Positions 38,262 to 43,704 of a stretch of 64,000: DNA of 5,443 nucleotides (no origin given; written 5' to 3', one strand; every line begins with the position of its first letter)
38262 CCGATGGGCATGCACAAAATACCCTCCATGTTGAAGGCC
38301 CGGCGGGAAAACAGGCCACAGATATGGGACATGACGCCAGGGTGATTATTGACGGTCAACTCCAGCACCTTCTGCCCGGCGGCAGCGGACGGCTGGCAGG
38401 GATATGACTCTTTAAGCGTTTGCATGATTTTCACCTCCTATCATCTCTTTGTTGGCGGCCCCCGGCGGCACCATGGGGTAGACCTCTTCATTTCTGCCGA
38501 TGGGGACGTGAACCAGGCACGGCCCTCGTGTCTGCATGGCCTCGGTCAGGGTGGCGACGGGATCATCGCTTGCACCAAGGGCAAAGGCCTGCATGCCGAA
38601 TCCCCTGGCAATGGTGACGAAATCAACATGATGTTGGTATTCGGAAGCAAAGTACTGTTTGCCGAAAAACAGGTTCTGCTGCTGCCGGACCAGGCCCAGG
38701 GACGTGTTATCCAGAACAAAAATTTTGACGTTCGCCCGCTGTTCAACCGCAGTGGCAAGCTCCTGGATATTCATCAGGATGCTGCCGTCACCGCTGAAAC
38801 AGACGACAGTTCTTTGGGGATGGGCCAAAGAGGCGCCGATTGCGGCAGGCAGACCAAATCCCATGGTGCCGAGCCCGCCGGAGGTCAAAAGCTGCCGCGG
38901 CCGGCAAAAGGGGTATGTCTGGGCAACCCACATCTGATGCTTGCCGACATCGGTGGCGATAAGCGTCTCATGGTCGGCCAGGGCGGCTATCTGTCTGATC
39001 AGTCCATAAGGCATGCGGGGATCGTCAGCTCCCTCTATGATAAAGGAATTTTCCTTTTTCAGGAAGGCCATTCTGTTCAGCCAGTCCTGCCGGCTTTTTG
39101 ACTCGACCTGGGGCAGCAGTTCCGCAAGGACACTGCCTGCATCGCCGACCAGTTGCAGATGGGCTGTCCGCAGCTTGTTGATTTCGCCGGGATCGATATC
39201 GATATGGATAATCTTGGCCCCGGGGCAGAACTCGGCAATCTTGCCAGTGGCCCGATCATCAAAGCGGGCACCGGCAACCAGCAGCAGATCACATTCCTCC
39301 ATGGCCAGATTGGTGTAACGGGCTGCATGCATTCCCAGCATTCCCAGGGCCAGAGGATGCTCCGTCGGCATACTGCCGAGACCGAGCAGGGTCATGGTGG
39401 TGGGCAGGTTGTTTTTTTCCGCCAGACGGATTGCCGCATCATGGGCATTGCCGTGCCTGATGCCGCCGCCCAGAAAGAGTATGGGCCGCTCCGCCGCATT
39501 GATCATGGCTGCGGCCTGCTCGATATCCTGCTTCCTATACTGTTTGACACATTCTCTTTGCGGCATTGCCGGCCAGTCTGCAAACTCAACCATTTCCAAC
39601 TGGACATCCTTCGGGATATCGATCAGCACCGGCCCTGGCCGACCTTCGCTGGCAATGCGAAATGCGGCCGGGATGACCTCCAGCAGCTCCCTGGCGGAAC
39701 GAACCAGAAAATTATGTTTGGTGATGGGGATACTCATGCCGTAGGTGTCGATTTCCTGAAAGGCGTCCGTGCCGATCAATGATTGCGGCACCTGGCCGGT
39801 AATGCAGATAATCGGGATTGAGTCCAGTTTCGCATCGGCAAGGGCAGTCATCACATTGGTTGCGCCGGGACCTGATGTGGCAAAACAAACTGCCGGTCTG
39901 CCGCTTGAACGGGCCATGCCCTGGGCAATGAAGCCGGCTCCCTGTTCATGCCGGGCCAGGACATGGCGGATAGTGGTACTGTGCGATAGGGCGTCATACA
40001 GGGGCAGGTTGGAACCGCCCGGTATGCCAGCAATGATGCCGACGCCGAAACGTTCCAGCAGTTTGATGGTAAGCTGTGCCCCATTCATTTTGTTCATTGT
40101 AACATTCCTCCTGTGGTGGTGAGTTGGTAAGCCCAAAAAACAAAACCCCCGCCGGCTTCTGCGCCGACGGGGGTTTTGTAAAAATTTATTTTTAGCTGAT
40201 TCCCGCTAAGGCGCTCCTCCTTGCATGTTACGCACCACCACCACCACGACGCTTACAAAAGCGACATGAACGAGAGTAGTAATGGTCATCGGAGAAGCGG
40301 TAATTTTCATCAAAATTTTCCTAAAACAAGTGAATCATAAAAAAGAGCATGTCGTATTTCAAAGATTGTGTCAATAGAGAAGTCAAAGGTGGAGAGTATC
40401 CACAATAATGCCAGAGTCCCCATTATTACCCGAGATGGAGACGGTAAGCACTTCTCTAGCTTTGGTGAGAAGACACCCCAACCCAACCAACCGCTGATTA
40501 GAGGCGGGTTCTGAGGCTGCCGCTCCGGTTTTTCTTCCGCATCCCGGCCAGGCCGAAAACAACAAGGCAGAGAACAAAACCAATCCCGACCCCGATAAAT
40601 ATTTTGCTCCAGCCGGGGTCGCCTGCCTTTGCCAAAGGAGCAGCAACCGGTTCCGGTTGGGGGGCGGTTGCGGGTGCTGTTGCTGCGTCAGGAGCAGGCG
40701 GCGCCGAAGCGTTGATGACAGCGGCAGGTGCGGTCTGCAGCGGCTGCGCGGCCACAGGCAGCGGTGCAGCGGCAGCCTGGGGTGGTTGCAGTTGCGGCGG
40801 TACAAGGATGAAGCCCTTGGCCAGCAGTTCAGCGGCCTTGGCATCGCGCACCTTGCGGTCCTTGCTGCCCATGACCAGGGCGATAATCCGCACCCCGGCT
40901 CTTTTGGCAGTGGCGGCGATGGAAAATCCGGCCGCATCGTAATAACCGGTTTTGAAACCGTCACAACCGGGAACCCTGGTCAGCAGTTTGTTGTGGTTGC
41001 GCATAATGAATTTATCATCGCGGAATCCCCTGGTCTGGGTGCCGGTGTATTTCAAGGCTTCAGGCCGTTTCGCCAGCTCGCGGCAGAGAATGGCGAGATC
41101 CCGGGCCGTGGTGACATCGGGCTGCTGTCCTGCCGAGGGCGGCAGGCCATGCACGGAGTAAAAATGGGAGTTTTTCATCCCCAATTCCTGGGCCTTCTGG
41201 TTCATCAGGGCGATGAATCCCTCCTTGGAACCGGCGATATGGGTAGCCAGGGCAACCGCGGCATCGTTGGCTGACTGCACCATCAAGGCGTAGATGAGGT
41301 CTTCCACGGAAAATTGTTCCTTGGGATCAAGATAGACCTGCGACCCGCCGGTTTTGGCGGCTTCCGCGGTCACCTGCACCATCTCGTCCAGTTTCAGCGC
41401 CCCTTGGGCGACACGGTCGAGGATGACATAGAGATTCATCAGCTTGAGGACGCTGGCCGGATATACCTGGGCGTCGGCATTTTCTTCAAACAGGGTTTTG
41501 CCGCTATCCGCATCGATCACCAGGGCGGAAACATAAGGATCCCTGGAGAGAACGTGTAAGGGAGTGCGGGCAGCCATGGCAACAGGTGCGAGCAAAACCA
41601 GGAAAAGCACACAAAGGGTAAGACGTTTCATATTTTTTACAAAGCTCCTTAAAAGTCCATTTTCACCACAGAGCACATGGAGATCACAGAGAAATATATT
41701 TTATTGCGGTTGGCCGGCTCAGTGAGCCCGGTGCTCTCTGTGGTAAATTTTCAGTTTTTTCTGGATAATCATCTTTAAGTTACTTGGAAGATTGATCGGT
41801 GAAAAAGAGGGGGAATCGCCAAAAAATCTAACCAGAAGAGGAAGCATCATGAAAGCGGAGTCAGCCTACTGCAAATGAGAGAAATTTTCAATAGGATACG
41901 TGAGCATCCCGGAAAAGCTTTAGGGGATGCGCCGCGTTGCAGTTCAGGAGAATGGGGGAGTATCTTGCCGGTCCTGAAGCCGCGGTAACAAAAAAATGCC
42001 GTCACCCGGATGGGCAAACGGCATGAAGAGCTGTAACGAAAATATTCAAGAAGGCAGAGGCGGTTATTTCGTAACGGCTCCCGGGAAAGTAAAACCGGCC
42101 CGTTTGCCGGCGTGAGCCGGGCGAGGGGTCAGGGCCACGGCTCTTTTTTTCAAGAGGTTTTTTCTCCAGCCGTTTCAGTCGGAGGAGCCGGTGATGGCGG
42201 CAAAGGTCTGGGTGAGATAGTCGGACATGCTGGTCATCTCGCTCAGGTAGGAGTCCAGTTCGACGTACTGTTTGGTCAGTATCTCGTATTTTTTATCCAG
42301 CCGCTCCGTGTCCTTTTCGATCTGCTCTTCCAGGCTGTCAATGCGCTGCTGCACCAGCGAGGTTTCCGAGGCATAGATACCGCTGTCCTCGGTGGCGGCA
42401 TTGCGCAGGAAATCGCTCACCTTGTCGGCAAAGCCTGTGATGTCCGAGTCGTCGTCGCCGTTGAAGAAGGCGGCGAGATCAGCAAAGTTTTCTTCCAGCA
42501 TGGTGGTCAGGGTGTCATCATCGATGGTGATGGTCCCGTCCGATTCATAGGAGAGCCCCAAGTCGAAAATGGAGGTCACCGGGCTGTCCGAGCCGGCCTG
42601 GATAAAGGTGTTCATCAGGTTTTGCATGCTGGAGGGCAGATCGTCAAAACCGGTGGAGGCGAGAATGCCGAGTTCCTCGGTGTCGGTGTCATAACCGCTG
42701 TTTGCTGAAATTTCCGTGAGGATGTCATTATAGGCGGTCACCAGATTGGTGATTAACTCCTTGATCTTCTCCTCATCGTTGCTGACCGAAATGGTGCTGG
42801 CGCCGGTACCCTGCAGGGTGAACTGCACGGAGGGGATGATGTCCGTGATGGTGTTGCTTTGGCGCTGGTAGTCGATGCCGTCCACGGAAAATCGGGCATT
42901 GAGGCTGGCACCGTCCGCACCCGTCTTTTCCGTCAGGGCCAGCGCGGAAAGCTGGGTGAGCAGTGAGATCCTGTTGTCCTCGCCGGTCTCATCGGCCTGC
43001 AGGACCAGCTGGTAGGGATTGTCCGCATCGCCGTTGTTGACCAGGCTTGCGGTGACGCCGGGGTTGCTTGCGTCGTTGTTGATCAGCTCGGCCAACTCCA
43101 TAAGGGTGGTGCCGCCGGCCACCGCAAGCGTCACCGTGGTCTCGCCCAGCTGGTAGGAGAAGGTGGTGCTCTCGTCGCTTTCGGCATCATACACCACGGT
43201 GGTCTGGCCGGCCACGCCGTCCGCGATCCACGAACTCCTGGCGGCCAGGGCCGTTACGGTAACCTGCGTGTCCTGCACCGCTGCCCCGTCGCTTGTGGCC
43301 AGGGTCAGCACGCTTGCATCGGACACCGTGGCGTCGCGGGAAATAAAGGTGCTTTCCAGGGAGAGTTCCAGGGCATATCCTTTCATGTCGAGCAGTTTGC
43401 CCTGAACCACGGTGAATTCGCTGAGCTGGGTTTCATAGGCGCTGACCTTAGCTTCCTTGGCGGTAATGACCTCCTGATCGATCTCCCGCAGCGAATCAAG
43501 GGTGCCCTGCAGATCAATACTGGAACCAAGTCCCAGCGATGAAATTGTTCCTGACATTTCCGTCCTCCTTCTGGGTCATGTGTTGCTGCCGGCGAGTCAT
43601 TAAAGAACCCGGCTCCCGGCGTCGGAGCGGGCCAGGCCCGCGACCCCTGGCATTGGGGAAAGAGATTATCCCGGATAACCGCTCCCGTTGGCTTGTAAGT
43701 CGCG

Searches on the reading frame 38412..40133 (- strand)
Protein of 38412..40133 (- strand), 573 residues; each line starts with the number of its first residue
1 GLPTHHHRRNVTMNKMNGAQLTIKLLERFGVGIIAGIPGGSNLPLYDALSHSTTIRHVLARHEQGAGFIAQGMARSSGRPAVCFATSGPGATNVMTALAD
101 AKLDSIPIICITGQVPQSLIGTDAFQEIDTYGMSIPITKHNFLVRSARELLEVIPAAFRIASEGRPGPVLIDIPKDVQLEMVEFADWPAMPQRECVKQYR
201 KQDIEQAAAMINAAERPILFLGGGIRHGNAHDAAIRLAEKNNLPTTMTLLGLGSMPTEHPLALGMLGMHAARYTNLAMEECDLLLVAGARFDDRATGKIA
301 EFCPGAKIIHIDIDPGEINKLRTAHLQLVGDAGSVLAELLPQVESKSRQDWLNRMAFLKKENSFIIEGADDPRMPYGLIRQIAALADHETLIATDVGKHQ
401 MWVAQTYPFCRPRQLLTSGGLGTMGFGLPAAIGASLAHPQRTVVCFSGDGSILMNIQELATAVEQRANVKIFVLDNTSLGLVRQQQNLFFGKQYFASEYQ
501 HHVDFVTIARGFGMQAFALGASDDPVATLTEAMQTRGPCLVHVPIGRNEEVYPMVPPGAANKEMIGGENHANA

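Call 25: find_encoding_contigs(protein=window:38412-40133:-, flank=10000, max_places=1)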
Protein window:38412-40133:- (573 aa): no gene with exactly this product is on record in the collection.

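Call 27: search_protein_families(library=ncbifam, proteins=[window:38412-40133:-], max_evalue=0.00001)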
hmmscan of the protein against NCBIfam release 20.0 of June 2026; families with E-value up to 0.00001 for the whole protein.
window:38412-40133:- (573 aa): 55 families (the best 25 are shown)
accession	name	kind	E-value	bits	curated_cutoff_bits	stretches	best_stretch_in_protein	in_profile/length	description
NF006016.1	PRK08155.1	equivalog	8.8e-283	938.8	870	1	15-567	2-554/554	acetolactate synthase large subunit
NF006524.0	PRK08978.1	equivalog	1.4e-205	683.7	738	1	16-566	1-545/548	acetolactate synthase 2 catalytic subunit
TIGR00118.1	acolac_lg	equivalog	5.6e-201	668.8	538.35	1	16-566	1-555/557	biosynthetic-type acetolactate synthase large subunit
NF004710.0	PRK06048.1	equivalog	2.9e-191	636.7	976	1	12-568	4-560/561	acetolactate synthase large subunit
NF005651.0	PRK07418.1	subfamily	3.4e-185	616.8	942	1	8-571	11-585/617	acetolactate synthase large subunit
NF004919.0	PRK06276.1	equivalog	1.8e-178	594.5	866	1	16-568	1-560/582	acetolactate synthase large subunit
NF005860.0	PRK07789.1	equivalog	1.3e-177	591.9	881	1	6-564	24-597/615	acetolactate synthase large subunit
NF006319.0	PRK08527.1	equivalog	3.3e-177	590.4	905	1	13-565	1-558/565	acetolactate synthase large subunit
NF006581.0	PRK09107.1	equivalog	1.2e-175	585.3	974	1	10-570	5-578/595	acetolactate synthase 3 large subunit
NF005824.0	PRK07710.1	equivalog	6.4e-172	572.8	976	1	9-568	10-571/573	acetolactate synthase large subunit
NF005228.0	PRK06725.1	equivalog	2e-168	561.1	991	1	10-565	10-565/571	acetolactate synthase large subunit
NF005584.0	PRK07282.1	equivalog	1.6e-156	522.1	970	1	15-568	9-563/566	acetolactate synthase large subunit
NF005058.0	PRK06466.1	equivalog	4.4e-154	514.1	951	1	13-564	1-566/574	acetolactate synthase 3 large subunit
NF006525.0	PRK08979.1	equivalog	9.1e-148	493.2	1084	1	13-564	1-564/572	acetolactate synthase 3 large subunit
NF005364.0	PRK06882.1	equivalog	3.3e-147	491.3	1083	1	13-568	1-568/574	acetolactate synthase 3 large subunit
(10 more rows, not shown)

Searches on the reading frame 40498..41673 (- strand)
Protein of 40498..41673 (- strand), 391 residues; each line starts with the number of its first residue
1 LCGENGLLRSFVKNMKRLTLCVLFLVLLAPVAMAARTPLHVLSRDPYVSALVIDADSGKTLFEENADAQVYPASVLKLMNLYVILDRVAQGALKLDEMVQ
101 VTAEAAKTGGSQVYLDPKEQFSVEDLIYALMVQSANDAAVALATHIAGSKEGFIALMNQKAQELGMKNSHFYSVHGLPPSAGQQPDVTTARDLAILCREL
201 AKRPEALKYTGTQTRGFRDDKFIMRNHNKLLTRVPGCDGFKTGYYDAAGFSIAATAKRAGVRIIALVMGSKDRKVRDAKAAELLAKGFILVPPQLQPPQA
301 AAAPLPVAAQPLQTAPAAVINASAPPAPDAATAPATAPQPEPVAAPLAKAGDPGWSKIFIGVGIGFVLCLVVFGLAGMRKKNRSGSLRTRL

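Call 27: search_protein_families(library=ncbifam, proteins=[window:40498-41673:-], max_evalue=0.00001)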
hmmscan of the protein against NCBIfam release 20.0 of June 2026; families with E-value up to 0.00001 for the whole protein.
window:40498-41673:- (391 aa): 8 families
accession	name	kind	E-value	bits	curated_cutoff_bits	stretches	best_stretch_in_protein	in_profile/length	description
NF007445.0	PRK10001.1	equivalog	2.8e-47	161.4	765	1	13-289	6-283/400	serine-type D-Ala-D-Ala carboxypeptidase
NF008059.0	PRK10793.1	equivalog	1.1e-45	156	694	1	15-290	10-291/403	D-alanyl-D-alanine carboxypeptidase DacA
NF008489.0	PRK11397.1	equivalog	4.6e-42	144.2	610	1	16-287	3-279/389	serine-type D-Ala-D-Ala carboxypeptidase DacD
NF038258.2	PBP4_Staph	exception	2.3e-40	138.6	500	1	48-280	41-289/366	penicillin-binding protein PBP4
NF038273.1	strep_PBP3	exception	4.5e-39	134.6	490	1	22-275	8-272/407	D-alanyl-D-alanine carboxypeptidase PBP3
NF008668.0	PRK11669.1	equivalog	1.5e-25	90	294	1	26-267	19-259/316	D-alanyl-D-alanine endopeptidase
NF000471.1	vanY_of_D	exception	2.1e-14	53.5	625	1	49-273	101-338/354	transpeptidase-like D-Ala-D-Ala carboxypeptidase VanY-D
NF033103.1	bla_class_A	equivalog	8.1e-08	31.7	200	1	51-169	16-129/257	class A beta-lactamase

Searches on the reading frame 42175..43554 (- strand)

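Call 27: search_protein_families(library=ncbifam, proteins=[window:42175-43554:-], max_evalue=0.00001)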
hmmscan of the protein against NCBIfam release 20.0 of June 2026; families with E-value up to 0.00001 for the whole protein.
window:42175-43554:- (459 aa): 7 families
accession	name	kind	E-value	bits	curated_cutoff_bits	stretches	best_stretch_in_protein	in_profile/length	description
NF009400.1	PRK12765.1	equivalog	1.7e-55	188.7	448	2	2-200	4-202/596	flagellar filament capping protein FliD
NF005955.1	PRK08032.1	equivalog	2e-50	172.1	387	1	3-451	3-464/465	flagellar filament capping protein FliD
NF006282.1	PRK08453.1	equivalog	5e-38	131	500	2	219-440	435-665/673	flagellar filament capping protein FliD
NF005188.0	PRK06664.1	equivalog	7e-38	130.4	469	2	219-448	392-652/661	flagellar hook-associated protein FliD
NF005833.0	PRK07737.1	equivalog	1.1e-22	80.7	444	1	8-284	7-293/501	flagellar hook-associated protein 2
NF005281.0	PRK06798.1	equivalog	4.3e-21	75.4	375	1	74-443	82-426/440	flagellar hook-associated protein 2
NF006435.1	PRK08724.1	equivalog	9.1e-19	67.7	580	2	223-428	443-644/672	flagellar filament capping protein FliD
